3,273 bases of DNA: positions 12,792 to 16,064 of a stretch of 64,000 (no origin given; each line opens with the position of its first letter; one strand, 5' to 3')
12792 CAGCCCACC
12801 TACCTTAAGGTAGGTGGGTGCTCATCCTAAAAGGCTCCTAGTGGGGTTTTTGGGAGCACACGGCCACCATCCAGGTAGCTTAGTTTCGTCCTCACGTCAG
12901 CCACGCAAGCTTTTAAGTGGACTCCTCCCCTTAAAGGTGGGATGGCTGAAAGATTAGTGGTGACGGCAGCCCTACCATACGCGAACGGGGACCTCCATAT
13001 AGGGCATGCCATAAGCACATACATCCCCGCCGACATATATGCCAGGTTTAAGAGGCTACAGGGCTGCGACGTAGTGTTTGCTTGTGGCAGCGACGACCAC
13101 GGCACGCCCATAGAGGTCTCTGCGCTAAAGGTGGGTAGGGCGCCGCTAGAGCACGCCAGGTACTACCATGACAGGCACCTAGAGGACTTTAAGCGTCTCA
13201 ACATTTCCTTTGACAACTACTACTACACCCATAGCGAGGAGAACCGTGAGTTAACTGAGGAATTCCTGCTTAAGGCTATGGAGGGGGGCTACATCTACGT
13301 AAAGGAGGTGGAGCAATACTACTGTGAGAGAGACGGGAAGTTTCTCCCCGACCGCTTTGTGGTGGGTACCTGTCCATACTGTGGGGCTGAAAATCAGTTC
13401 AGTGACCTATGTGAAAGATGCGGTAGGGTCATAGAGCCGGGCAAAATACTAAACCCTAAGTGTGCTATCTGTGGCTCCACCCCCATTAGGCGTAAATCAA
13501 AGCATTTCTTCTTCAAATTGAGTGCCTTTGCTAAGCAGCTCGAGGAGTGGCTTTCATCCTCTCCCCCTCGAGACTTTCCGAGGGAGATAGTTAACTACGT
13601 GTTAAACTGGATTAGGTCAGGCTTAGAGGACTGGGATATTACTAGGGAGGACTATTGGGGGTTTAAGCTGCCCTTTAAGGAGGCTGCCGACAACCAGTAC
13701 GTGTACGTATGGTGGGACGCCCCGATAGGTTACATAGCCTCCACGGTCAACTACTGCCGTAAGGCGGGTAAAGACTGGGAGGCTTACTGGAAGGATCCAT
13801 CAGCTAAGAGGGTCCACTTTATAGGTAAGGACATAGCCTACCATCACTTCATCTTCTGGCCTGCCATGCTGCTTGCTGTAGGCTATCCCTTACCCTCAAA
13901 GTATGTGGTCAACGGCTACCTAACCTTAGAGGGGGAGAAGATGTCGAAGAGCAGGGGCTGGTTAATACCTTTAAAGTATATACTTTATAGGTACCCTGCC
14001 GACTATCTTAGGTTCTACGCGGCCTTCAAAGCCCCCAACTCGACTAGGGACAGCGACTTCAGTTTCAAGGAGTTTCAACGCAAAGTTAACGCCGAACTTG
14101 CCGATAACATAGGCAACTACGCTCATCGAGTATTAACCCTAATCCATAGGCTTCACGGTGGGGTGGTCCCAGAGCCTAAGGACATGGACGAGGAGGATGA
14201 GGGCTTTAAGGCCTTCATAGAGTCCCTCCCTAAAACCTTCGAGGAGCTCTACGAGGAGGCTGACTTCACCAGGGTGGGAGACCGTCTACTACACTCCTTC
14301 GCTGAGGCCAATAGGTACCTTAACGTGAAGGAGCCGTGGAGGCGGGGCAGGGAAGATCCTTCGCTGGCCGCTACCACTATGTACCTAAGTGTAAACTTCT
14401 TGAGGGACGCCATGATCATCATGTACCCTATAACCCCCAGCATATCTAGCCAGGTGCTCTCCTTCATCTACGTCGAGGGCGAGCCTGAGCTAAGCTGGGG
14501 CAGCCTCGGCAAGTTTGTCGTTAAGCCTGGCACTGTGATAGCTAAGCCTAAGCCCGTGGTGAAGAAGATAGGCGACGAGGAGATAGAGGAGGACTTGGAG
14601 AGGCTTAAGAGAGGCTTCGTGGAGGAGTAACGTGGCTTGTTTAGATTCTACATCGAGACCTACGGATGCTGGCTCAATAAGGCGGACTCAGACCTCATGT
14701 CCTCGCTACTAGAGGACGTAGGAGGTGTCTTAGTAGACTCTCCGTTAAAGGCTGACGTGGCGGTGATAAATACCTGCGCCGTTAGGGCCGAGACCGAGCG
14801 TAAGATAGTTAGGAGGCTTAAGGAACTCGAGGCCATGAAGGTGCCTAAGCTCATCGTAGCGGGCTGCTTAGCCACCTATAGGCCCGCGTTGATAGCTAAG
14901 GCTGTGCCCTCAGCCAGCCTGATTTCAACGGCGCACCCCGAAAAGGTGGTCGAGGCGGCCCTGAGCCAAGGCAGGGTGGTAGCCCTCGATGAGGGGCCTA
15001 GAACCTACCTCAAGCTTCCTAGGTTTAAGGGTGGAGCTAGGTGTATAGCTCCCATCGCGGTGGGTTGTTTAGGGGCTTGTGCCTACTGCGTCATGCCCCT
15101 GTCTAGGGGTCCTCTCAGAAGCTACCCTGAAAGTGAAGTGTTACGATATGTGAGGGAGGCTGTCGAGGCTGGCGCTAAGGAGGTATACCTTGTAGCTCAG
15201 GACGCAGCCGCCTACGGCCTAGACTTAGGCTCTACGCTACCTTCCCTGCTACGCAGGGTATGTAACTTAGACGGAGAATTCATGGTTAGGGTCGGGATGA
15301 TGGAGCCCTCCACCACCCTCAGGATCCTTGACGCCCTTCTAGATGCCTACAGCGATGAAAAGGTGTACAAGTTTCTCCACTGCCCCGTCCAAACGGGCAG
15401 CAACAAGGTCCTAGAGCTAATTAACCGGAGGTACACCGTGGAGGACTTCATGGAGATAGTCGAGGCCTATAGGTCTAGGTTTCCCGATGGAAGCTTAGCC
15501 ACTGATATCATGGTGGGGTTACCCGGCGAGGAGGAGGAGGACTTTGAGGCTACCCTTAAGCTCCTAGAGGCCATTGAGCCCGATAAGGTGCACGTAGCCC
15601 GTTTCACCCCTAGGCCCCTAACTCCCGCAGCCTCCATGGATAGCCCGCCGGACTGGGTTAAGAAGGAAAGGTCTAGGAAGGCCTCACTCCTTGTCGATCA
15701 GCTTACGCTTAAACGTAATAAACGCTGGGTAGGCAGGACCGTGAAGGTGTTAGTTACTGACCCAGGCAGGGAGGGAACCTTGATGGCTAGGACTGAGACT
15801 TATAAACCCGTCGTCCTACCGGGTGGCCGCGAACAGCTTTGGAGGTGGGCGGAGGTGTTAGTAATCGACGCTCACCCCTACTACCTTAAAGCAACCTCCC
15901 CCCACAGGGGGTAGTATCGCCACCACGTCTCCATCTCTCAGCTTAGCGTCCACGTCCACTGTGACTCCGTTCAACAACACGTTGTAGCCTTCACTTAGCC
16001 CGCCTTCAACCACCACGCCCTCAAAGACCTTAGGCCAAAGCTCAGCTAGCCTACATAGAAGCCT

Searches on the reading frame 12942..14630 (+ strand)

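Call 62: search_protein_families(library=ncbifam, proteins=[window:12942-14630:+], max_evalue=1e-10)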
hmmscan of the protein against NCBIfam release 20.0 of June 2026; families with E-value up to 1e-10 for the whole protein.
window:12942-14630:+ (562 aa): 15 families
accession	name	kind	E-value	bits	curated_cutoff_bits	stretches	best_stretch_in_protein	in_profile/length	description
NF001100.0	PRK00133.1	equivalog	4.3e-186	620.4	587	1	2-557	4-545/676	methionine--tRNA ligase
TIGR00398.1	metG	equivalog_domain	1.1e-162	542.4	336.35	1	6-514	2-506/530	methionine--tRNA ligase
NF008900.0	PRK12267.1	equivalog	9.8e-96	321.7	598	1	4-550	5-517/648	methionine--tRNA ligase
NF008859.0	PRK11893.2-1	equivalog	9.1e-62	209.6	553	1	3-382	2-377/498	methionine--tRNA ligase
NF008860.0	PRK11893.2-2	equivalog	1.3e-47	163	761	2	290-511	328-549/583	methionine--tRNA ligase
NF008863.0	PRK11893.2-5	equivalog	2.3e-34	118.9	551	1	6-429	8-425/531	methionine--tRNA ligase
NF009687.0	PRK13208.1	equivalog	1.3e-29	102.9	738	1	12-130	47-179/801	valine--tRNA ligase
NF008957.0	PRK12300.1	subfamily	3.1e-29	101.5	677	2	3-78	32-106/946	leucine--tRNA ligase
TIGR00392.1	ileS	equivalog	2.1e-27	95.7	621.4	2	12-130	45-181/861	isoleucine--tRNA ligase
TIGR00395.1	leuS_arch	equivalog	8.7e-25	86.9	648.5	1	295-505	580-772/938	leucine--tRNA ligase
TIGR00396.1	leuS_bact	equivalog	1.3e-24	86.4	548.4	1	6-148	32-178/843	leucine--tRNA ligase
TIGR00422.1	valS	equivalog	8.7e-22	76.9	612.1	0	7-92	37-118/863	valine--tRNA ligase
NF004349.1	PRK05729.1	equivalog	2.4e-18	65.8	704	0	329-508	512-682/860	valine--tRNA ligase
NF000540.1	alt_ValS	exception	5.6e-15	54.4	900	0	12-59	42-88/827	valine--tRNA ligase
NF008861.0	PRK11893.2-3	equivalog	5.9e-15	54.9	633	1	5-175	7-180/496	methionine--tRNA ligase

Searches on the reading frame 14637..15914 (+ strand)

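Call 62: search_protein_families(library=ncbifam, proteins=[window:14637-15914:+], max_evalue=1e-10)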
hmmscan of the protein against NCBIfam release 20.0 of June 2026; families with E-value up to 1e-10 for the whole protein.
window:14637-15914:+ (425 aa): 8 families
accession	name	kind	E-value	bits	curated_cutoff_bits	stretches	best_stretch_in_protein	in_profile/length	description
TIGR01578.1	MiaB-like-B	hypoth_equivalog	1.4e-116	389.7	314.7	1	3-419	1-418/421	tRNA (N(6)-L-threonylcarbamoyladenosine(37)-C(2))-methylthiotransferase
TIGR00089.1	TIGR00089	subfamily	5.1e-109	364.9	251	1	3-418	1-428/429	MiaB/RimO family radical SAM methylthiotransferase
TIGR01574.1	miaB-methiolase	equivalog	1.1e-74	252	355.3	1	3-419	1-434/437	tRNA (N6-isopentenyl adenosine(37)-C2)-methylthiotransferase MiaB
TIGR01579.1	MiaB-like-C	equivalog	1.1e-72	245.7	357.05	1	6-397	1-403/416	tRNA (N(6)-L-threonylcarbamoyladenosine(37)-C(2))-methylthiotransferase MtaB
TIGR01125.1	TIGR01125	equivalog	2.3e-59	201.6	356.95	1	6-392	4-398/432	30S ribosomal protein S12 methylthiotransferase RimO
NF010916.0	PRK14336.1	equivalog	1.8e-57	195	606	1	1-419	1-410/418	tRNA (N6-isopentenyl adenosine(37)-C2)-methylthiotransferase MiaB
TIGR04013.1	B12_SAM_MJ_1487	hypoth_equivalog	1e-20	74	251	1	122-345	136-365/382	TIGR04013 family B12-binding domain/radical SAM domain-containing protein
TIGR04014.1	B12_SAM_MJ_0865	equivalog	2.6e-18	66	360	1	142-333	167-356/434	methyl-coenzyme M reductase glutamine C-methyltransferase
